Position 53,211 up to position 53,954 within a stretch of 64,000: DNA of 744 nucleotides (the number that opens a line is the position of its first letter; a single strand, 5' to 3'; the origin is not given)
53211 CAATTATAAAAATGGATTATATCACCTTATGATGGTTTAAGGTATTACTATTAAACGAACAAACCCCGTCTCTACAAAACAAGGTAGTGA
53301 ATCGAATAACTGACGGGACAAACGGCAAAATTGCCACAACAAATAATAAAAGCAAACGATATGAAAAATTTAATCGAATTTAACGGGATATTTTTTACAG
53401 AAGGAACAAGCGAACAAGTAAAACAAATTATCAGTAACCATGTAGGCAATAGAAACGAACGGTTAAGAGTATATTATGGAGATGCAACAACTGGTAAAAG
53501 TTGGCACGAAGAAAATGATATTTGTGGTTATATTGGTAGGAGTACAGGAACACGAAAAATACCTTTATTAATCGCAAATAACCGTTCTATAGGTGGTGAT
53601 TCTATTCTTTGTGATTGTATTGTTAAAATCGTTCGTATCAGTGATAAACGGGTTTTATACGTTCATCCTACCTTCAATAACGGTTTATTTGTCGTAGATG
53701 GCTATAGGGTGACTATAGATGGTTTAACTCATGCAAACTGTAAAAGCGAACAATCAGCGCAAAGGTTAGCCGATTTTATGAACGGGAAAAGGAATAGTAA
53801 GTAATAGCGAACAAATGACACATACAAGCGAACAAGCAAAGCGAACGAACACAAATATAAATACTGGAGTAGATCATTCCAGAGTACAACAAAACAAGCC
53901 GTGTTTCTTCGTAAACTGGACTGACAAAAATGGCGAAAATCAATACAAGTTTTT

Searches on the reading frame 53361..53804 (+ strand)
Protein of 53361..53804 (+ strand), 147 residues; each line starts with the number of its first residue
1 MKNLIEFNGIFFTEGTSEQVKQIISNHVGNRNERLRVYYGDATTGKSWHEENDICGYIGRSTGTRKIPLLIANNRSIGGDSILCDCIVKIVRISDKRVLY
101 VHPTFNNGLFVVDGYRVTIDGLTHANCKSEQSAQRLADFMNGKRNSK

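Call 85: search_protein_families(library=phrogs, proteins=[window:53361-53804:+], max_evalue=0.001)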
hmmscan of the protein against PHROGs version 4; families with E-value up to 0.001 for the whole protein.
window:53361-53804:+ (147 aa): 2 families
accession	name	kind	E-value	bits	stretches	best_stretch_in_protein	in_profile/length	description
phrog_17487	-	unknown function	1.7e-27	97.5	1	12-145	4-145/147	-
phrog_6769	-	unknown function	3.6e-08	34.4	1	21-146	6-131/132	-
